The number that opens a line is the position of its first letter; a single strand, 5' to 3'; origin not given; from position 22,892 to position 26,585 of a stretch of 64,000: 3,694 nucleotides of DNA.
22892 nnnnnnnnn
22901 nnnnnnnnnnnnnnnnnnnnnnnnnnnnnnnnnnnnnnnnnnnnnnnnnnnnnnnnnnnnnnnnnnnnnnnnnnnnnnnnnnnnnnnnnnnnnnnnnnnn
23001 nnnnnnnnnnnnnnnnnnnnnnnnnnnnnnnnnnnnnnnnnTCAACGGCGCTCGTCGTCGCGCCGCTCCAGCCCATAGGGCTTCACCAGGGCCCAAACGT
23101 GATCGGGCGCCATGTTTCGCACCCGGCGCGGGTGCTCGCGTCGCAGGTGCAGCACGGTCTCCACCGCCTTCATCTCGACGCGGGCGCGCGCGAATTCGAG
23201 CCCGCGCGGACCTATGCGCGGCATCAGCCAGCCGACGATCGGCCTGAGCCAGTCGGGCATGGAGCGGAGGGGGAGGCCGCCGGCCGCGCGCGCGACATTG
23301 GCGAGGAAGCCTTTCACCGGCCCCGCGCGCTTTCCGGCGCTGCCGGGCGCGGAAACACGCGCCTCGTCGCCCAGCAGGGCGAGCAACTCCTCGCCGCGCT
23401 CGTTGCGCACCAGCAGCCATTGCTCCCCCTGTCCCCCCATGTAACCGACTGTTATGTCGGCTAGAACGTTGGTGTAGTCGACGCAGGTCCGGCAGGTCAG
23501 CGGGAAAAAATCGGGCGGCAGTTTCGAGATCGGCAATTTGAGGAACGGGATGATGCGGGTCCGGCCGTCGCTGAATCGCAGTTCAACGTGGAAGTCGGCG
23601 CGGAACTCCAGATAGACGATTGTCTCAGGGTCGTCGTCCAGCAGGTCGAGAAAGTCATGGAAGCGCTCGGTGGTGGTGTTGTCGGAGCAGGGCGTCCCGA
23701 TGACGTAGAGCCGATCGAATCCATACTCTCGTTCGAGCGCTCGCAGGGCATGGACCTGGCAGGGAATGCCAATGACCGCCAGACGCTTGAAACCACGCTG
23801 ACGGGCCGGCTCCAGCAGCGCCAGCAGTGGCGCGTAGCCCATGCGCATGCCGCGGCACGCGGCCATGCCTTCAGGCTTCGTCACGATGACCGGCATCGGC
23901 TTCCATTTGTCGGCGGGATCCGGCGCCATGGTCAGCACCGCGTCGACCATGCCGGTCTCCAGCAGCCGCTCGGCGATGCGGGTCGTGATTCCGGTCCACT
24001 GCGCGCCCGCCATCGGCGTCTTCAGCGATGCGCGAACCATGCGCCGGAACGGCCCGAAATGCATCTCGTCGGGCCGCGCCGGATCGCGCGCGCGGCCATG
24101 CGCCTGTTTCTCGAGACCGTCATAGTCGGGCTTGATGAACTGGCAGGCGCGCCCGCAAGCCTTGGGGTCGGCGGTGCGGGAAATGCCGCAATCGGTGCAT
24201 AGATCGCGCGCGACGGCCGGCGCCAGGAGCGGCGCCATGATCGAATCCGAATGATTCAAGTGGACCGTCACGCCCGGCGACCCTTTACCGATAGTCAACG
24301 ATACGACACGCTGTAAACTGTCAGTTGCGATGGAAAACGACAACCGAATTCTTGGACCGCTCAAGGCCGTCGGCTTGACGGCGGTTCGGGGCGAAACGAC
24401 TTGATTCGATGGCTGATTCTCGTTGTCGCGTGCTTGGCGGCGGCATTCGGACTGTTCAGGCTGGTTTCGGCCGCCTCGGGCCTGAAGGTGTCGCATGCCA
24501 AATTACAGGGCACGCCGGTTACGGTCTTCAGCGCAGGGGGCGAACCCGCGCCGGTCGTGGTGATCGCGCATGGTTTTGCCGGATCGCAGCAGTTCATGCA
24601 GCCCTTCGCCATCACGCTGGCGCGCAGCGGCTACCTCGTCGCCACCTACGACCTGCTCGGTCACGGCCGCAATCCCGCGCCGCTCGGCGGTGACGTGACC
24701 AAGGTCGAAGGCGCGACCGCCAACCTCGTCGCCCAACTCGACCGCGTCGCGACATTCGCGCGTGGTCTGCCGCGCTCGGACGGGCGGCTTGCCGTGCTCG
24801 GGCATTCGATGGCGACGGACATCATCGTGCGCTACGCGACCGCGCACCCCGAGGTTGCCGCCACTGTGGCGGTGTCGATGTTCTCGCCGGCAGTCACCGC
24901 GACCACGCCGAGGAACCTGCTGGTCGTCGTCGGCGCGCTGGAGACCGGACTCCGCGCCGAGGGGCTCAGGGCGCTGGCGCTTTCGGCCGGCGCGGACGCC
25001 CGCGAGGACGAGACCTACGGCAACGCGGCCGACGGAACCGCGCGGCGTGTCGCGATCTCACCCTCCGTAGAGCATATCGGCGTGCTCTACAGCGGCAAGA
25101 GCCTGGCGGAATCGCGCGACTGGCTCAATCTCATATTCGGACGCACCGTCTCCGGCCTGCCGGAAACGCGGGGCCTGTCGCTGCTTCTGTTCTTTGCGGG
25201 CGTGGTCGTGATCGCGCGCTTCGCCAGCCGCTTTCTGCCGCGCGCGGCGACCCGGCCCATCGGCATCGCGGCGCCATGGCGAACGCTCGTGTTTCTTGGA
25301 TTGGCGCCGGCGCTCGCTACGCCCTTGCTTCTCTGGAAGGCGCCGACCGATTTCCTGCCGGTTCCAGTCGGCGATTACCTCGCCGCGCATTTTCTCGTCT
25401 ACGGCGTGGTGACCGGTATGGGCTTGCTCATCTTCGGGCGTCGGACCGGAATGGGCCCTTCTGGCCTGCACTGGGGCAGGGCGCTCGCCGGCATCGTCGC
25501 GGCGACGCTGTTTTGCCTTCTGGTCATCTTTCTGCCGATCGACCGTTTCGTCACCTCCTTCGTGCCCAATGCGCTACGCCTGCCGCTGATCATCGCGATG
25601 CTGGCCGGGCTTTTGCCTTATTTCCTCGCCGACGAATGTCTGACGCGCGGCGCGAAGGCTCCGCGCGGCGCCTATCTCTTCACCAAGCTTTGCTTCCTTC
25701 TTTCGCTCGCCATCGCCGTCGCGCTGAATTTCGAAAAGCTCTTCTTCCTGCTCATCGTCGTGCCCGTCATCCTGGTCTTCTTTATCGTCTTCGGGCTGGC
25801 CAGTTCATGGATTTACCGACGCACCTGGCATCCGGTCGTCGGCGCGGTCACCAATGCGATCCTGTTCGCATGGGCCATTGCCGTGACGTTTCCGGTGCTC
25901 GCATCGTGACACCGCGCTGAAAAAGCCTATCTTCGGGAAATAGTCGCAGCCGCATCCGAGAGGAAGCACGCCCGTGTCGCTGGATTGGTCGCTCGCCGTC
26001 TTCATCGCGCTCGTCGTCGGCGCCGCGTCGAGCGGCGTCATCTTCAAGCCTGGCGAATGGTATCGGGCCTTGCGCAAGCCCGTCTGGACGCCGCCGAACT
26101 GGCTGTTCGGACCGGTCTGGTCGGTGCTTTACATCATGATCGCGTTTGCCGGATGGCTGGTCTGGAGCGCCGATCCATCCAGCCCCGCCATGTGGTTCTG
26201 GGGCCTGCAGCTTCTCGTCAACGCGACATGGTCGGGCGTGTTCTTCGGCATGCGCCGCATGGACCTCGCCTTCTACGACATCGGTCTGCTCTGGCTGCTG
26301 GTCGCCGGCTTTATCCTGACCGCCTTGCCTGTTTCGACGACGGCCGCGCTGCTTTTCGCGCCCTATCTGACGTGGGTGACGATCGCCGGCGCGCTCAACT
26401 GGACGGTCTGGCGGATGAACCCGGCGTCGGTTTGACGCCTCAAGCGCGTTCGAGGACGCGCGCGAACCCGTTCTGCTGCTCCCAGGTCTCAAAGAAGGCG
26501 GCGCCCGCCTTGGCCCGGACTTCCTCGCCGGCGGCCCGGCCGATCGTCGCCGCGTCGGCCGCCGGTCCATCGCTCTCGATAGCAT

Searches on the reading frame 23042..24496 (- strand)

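Call 11: search_protein_families(library=pfam, proteins=[window:23042-24496:-], max_evalue=0.0001)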
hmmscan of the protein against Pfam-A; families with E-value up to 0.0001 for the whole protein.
window:23042-24496:- (484 aa): 2 families
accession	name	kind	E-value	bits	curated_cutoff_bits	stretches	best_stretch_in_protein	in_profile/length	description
PF04432.18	FrhB_FdhB_C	-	3.3e-26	92.4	23.3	1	237-375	2-136/150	Coenzyme F420 hydrogenase/dehydrogenase, beta subunit C terminus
PF04422.18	FrhB_FdhB_N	-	5.6e-23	81.3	22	1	153-228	1-77/78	Coenzyme F420 hydrogenase/dehydrogenase, beta subunit N-term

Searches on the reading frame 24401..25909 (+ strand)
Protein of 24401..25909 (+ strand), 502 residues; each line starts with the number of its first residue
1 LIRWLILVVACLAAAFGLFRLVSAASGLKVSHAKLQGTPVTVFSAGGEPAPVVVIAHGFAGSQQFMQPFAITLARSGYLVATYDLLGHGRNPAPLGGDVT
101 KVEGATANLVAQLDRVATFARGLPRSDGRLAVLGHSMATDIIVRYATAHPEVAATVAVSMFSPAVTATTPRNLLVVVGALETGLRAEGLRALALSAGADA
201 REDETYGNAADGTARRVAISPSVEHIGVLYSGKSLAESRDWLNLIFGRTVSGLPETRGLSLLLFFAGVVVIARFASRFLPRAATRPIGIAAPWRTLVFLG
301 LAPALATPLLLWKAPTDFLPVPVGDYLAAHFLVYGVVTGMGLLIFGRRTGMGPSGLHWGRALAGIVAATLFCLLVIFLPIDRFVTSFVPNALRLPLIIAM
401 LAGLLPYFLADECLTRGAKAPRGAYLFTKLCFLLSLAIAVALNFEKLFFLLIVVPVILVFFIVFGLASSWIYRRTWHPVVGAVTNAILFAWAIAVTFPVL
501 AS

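Call 11: search_protein_families(library=pfam, proteins=[window:24401-25909:+], max_evalue=0.0001)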
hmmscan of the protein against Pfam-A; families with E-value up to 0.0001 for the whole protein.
window:24401-25909:+ (502 aa): 3 families
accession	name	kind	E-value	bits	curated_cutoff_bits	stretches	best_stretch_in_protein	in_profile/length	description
PF12146.15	Hydrolase_4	-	8e-15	55.2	27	1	48-169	2-115/239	Serine aminopeptidase, S33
PF00561.26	Abhydrolase_1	-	2.4e-11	44.2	25.8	1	51-160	1-102/245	alpha/beta hydrolase fold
PF01738.24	DLH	-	2e-05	24.7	21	1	47-157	10-126/217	Dienelactone hydrolase family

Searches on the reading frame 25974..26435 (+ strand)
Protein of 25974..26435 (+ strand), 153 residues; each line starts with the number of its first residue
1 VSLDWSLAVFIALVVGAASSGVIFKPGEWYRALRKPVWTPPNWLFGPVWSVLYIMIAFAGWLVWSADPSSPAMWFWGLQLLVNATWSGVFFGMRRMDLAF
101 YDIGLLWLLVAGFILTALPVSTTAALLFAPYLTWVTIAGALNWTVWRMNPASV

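Call 11: search_protein_families(library=pfam, proteins=[window:25974-26435:+], max_evalue=0.0001)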
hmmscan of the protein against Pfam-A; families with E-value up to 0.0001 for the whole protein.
window:25974-26435:+ (153 aa): 1 family
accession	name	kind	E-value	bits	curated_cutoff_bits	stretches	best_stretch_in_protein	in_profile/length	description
PF03073.20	TspO_MBR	-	1.2e-42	145.5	24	1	10-147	3-145/145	TspO/MBR family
